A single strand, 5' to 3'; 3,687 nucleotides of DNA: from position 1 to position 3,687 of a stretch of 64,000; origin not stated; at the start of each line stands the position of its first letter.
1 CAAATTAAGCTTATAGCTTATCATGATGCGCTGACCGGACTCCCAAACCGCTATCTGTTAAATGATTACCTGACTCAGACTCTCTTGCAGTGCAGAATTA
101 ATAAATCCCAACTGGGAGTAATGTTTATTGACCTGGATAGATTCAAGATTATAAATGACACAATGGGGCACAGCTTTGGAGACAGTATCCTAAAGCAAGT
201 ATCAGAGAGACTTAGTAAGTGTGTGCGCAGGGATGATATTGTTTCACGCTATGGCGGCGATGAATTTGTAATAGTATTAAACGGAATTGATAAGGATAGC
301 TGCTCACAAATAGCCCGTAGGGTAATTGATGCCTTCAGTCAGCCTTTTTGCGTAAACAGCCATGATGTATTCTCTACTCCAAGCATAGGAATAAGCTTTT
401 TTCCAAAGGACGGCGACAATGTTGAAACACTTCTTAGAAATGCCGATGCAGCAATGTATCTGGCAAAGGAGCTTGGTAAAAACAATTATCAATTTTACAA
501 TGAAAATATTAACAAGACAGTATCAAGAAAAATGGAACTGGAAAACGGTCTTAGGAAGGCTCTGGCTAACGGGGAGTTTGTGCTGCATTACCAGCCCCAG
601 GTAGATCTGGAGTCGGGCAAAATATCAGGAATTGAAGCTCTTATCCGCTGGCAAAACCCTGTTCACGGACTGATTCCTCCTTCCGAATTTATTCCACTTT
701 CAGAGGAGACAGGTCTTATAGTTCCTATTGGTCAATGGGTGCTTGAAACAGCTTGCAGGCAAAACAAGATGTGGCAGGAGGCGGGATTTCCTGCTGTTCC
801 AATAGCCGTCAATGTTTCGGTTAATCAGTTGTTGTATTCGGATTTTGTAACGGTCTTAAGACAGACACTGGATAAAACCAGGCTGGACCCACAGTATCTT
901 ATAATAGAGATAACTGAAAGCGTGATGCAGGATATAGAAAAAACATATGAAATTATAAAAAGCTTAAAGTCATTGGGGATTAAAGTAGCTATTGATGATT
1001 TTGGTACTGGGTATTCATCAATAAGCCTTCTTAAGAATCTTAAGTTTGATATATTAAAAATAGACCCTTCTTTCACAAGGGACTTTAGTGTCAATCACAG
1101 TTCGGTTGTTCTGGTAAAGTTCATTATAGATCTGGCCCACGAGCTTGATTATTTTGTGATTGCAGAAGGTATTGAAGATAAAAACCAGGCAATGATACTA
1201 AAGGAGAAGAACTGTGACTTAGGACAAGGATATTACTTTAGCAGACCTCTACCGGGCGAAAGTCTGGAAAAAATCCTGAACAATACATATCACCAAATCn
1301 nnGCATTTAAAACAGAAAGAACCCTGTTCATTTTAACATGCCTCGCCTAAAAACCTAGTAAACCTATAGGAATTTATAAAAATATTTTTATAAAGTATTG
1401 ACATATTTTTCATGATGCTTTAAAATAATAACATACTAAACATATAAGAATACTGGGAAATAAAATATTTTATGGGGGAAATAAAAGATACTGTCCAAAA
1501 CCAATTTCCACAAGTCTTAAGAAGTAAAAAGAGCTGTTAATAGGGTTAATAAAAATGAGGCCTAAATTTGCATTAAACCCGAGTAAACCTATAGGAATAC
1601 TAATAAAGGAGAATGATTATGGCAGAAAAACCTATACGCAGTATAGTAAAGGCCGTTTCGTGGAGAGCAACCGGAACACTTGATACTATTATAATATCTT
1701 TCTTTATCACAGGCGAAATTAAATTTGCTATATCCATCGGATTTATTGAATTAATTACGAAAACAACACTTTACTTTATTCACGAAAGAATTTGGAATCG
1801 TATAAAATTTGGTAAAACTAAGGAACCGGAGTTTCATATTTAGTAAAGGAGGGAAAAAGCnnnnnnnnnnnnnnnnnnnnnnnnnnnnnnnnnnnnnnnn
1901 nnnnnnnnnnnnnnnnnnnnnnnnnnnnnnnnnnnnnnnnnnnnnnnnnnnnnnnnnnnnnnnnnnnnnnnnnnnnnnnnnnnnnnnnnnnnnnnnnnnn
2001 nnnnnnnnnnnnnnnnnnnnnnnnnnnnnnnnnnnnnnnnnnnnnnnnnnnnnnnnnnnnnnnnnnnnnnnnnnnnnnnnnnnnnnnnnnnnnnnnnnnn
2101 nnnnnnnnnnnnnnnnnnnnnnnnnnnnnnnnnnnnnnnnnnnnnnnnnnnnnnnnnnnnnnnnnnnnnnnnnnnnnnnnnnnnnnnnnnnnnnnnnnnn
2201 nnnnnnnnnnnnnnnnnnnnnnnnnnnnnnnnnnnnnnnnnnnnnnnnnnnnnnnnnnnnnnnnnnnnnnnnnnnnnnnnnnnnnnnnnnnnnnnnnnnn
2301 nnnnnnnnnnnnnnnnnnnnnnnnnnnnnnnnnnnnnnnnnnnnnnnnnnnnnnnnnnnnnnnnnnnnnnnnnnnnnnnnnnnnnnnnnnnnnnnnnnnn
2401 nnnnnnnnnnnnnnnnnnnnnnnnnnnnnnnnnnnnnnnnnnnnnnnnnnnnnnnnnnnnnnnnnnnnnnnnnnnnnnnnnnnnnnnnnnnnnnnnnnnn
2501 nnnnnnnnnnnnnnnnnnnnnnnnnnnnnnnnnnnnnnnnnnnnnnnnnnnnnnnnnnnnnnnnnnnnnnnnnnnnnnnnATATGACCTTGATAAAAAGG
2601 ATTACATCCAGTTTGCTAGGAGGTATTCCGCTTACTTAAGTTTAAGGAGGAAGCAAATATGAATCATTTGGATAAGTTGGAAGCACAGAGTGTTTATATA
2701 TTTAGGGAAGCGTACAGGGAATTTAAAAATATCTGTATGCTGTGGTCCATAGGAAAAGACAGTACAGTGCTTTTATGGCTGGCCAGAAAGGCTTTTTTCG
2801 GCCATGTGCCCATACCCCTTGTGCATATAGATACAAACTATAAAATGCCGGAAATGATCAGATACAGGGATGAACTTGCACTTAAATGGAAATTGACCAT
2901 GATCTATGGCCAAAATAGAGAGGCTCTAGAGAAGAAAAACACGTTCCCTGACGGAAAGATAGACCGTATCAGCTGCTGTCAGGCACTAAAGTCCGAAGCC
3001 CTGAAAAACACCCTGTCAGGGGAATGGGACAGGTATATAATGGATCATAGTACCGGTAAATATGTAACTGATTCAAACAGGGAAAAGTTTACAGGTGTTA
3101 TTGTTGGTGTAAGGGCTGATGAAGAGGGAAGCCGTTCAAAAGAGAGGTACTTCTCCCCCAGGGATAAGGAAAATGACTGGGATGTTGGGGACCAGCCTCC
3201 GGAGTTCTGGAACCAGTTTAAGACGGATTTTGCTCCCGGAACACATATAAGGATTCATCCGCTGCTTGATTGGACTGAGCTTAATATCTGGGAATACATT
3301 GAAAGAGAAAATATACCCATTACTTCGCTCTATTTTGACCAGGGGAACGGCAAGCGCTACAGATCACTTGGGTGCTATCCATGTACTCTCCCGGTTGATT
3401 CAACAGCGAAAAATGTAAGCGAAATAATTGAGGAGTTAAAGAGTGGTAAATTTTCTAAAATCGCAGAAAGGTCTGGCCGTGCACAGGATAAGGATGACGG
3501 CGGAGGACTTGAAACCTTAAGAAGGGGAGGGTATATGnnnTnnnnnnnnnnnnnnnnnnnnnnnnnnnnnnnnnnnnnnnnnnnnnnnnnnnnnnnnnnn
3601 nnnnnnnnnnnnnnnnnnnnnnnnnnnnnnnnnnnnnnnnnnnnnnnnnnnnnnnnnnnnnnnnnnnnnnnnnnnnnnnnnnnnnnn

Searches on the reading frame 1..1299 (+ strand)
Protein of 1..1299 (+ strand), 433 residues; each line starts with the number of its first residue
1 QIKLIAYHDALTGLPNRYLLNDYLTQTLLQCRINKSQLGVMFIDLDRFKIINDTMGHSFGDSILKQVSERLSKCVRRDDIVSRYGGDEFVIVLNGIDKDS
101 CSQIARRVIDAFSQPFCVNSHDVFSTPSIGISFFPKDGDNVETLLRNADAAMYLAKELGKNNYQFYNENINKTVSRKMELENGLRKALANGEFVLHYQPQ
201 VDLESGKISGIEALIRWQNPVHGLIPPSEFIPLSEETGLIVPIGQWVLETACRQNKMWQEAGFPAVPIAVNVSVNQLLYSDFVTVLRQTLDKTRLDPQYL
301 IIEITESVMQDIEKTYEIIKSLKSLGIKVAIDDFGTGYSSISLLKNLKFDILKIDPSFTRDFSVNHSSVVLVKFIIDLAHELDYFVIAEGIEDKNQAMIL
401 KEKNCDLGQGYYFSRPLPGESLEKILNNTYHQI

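Call 8: search_protein_families(library=pfam, proteins=[window:1-1299:+])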
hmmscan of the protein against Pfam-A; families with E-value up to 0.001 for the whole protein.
window:1-1299:+ (433 aa): 2 families
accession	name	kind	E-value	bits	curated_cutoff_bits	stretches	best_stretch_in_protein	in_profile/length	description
PF00563.25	EAL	-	1e-75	254.6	31.3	1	183-416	3-236/236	EAL domain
PF00990.26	GGDEF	-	2.7e-50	170.7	23.8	1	6-162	1-161/161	Diguanylate cyclase, GGDEF domain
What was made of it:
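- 1..1302 (+): 3' 1302 nt of the intact PAS-GGDEF-EAL gene 'A'. The full gene is 2577 nt / 858 aa, and the window starts at its nt 1276. It is the closest known relative of the relic. Pfam GGDEF 2.7e-50 and EAL 1e-75 (call 8).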

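Call 20: find_homologous_proteins(query=window:1-1299:+, max_evalue=1e-30)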
Query window:1-1299:+ (433 aa): 8000 proteins with E <= 1e-30 among 8000 candidates; the best 120 are listed.
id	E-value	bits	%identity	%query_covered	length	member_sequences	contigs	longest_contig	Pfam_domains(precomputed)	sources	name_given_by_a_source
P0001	8.5e-186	636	64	100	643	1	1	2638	PF00563.26,PF00990.27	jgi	jgi:diguanylate cyclase (GGDEF)-like protein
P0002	2.1e-179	615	61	98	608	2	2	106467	PF00563.26,PF00990.27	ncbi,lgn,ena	-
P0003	1.3e-176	606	61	99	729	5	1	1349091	PF08447.19,PF13426.14,PF13188.14,PF00563.26,PF00989.32,PF00990.27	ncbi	ncbi:sensor domain-containing protein [Acetivibrio cellulolyticus]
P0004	1.8e-175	602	60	98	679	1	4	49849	PF08447.19,PF13426.14,PF00563.26,PF00990.27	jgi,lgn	jgi:diguanylate cyclase (GGDEF)-like protein/PAS domain S-box-containing protein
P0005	4.5e-169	581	59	99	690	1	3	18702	PF08447.19,PF13426.14,PF13188.14,PF08448.17,PF00563.26,PF00989.32,PF00990.27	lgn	-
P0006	1.4e-167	576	58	98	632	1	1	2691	PF08447.19,PF13426.14,PF08448.17,PF00563.26,PF00989.32,PF00990.27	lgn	-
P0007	2.5e-167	575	58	99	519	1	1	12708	PF00563.26,PF00990.27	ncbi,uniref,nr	ncbi:bifunctional diguanylate cyclase/phosphodiesterase [Clostridium sp. DJ247]|uniref:putative bifu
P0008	1.9e-164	566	57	99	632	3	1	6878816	PF08447.19,PF13426.14,PF13188.14,PF00563.26,PF00990.27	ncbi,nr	ncbi:putative bifunctional diguanylate cyclase/phosphodiesterase [Pseudobacteroides cellulosolvens]|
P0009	5.3e-164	564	57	98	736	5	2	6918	PF13426.14,PF13188.14,PF08448.17,PF00563.26,PF00989.32,PF00990.27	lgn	-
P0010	1.2e-162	560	56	98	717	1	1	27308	PF08447.19,PF13426.14,PF13188.14,PF08448.17,PF00563.26,PF00989.32,PF00990.27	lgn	-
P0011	3.3e-160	552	55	99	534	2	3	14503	PF08447.19,PF00563.26,PF00990.27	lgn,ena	-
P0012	1.3e-159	550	57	98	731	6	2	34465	PF13426.14,PF08448.17,PF00563.26,PF00989.32,PF00990.27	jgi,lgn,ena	-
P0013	2.4e-159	549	58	97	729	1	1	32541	PF00563.26,PF00990.27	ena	-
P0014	5.7e-159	548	56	98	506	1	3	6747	PF00563.26,PF00990.27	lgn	-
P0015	3.9e-158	545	55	98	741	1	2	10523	PF13426.14,PF13188.14,PF08448.17,PF00563.26,PF00989.32,PF00990.27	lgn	-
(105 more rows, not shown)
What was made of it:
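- Tried and rejected: (2) A search with gene A (call 20).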

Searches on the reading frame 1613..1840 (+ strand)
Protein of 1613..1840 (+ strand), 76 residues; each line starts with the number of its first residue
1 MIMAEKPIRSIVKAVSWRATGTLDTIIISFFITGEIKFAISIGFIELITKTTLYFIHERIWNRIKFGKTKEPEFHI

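Call 30: search_protein_families(library=pfam, proteins=[window:1613-1840:+], max_evalue=0.00001)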
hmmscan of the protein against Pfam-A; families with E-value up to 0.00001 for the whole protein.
window:1613-1840:+ (76 aa): 1 family
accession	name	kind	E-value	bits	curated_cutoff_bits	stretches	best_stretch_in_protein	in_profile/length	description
PF09834.14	DUF2061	-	1e-21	77.6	23.1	1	11-62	1-52/52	Predicted membrane protein (DUF2061)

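Call 36: find_encoding_contigs(protein=window:1613-1840:+, flank=10000, max_places=6)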
Protein window:1613-1840:+ (76 aa): no gene with exactly this product is on record in the collection.

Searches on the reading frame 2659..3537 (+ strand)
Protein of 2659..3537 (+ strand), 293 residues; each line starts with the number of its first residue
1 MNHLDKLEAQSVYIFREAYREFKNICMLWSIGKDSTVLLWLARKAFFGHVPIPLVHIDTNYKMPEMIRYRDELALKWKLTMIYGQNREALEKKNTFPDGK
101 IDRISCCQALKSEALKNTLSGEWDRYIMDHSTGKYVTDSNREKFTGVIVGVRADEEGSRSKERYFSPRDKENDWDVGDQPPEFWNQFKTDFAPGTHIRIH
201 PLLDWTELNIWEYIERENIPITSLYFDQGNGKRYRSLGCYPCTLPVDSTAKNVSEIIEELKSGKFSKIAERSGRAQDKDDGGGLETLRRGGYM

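Call 8: search_protein_families(library=pfam, proteins=[window:2659-3537:+])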
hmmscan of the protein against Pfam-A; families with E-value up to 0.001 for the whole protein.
window:2659-3537:+ (293 aa): 1 family
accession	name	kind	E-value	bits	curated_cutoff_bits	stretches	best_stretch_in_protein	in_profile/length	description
PF01507.26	PAPS_reduct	-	1e-39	136.8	22.5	1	25-245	2-175/175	Phosphoadenosine phosphosulfate reductase domain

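Call 37: find_encoding_contigs(protein=window:2659-3537:+, flank=10000, max_places=6)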
Protein window:2659-3537:+ (293 aa): 2 contigs read that carry it; 2 places shown.
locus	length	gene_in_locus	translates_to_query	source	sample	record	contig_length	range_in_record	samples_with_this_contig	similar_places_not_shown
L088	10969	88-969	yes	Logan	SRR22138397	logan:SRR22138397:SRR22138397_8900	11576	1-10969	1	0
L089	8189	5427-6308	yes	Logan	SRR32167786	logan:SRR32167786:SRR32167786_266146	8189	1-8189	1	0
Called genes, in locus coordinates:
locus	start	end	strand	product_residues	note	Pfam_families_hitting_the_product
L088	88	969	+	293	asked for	PF01507:PAPS_reduct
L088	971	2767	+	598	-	PF00009:GTP_EFTU, PF01926:MMR_HSR1 (faint), PF03144:GTP_EFTU_D2 (weak), PF22594:GTP-eEF1A_C, PF01583:APS_kinase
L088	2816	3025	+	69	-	PF02597:ThiS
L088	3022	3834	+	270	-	PF00899:ThiF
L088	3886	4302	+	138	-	PF14464:Prok-JAB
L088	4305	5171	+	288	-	PF03460:NIR_SIR_ferr, PF01077:NIR_SIR, PF14697:Fer4_21 (weak), PF12838:Fer4_7, PF13187:Fer4_9 (weak), PF12837:Fer4_6 (weak), PF00037:Fer4 (weak)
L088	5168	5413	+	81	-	PF01206:TusA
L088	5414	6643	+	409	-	PF01053:Cys_Met_Meta_PP, PF01041:DegT_DnrJ_EryC1 (weak)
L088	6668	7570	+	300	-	PF00890:FAD_binding_2 (faint), PF01266:DAO (faint), PF07992:Pyr_redox_2, PF13738:Pyr_redox_3 (weak)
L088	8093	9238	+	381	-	PF12831:FAD_oxidored (faint), PF13450:NAD_binding_8, PF03275:GLF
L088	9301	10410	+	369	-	PF00535:Glycos_transf_2, PF10111:Glyco_tranf_2_2 (faint), PF13632:Glyco_trans_2_3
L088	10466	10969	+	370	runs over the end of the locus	?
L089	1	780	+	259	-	?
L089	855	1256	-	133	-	PF00903:Glyoxalase, PF13669:Glyoxalase_4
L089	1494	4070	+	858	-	PF00989:PAS, PF13426:PAS_9, PF00989:PAS, PF13188:PAS_8 (weak), PF13426:PAS_9, PF08447:PAS_3, PF00990:GGDEF, PF00563:EAL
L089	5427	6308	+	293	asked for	PF01507:PAPS_reduct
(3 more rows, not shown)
